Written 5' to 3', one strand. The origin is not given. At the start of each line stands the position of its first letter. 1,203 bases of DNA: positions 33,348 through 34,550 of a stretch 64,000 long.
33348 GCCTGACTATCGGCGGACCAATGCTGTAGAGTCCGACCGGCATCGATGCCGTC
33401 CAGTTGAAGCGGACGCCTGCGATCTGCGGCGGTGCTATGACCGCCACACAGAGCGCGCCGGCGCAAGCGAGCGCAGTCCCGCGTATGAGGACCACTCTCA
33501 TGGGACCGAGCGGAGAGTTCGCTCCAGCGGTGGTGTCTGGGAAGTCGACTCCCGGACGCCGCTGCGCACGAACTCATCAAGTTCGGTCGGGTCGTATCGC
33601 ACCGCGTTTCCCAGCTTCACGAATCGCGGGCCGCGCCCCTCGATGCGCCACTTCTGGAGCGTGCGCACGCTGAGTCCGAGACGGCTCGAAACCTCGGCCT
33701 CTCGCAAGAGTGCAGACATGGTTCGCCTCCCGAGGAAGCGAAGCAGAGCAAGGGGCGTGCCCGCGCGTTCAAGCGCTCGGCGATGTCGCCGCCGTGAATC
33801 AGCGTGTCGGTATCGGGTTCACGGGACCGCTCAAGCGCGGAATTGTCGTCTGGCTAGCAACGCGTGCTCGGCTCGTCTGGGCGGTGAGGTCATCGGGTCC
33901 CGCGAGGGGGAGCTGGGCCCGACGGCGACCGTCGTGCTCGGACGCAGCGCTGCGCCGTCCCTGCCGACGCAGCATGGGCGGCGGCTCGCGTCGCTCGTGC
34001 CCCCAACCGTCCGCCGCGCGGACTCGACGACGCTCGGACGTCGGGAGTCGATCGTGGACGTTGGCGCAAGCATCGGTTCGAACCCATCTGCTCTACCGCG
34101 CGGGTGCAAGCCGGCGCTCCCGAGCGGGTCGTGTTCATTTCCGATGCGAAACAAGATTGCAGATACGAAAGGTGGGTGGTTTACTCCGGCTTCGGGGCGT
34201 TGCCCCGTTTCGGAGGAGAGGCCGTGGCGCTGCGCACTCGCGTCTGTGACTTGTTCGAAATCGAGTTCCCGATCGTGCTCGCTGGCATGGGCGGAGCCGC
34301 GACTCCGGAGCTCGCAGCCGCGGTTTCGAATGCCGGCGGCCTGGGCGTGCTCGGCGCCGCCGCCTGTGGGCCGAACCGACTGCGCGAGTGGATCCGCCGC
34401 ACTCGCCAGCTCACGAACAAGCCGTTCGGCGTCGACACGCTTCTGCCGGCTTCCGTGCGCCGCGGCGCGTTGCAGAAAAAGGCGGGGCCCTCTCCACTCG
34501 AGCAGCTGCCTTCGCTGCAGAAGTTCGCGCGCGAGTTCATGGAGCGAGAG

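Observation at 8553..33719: Conjugative backbone split into convergent halves; one inversion would restore canonical traG-RHH-trbB synteny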

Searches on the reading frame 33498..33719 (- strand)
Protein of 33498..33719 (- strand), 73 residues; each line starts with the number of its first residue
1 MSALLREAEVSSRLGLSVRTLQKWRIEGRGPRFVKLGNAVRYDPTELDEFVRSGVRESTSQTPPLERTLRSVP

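Call 8: search_protein_families(library=pfam, proteins=[window:33498-33719:-])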
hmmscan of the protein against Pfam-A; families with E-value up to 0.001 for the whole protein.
window:33498-33719:- (73 aa): 1 family
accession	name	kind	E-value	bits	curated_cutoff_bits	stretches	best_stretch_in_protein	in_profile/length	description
PF12728.13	HTH_17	-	2e-09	38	27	1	5-53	2-49/51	Helix-turn-helix domain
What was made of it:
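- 33498..33719 (-): HTH_17 gene (RdfS/excisionase-like), first gene of the tra block. Pfam HTH_17 (call 8).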

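Call 74: search_protein_families(library=ncbifam, proteins=[window:33498-33719:-], max_evalue=0.001)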
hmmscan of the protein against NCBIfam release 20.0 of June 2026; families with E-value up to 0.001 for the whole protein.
window:33498-33719:- (73 aa): 1 family
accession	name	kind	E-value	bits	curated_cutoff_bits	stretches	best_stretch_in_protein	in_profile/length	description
TIGR01764.1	excise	domain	5.6e-05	23.4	28.8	1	8-52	5-48/49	excisionase family DNA-binding protein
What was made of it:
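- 33498..33719 (-): NCBIfam excisionase domain below cut-off (call 74).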

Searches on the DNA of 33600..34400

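Call 45: search_rna_families(source=window, start=33600, end=34400, threshold=evalue, max_evalue=10, show_alignments=2)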
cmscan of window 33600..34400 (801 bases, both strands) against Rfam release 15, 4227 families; matches with E-value up to 10: 1.
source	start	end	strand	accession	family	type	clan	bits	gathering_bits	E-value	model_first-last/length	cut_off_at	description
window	34068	34168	+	RF00430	SNORA54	Gene; snRNA; snoRNA; HACA-box;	CL00034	13.1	60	9.9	1-129/129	no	Small nucleolar RNA SNORA54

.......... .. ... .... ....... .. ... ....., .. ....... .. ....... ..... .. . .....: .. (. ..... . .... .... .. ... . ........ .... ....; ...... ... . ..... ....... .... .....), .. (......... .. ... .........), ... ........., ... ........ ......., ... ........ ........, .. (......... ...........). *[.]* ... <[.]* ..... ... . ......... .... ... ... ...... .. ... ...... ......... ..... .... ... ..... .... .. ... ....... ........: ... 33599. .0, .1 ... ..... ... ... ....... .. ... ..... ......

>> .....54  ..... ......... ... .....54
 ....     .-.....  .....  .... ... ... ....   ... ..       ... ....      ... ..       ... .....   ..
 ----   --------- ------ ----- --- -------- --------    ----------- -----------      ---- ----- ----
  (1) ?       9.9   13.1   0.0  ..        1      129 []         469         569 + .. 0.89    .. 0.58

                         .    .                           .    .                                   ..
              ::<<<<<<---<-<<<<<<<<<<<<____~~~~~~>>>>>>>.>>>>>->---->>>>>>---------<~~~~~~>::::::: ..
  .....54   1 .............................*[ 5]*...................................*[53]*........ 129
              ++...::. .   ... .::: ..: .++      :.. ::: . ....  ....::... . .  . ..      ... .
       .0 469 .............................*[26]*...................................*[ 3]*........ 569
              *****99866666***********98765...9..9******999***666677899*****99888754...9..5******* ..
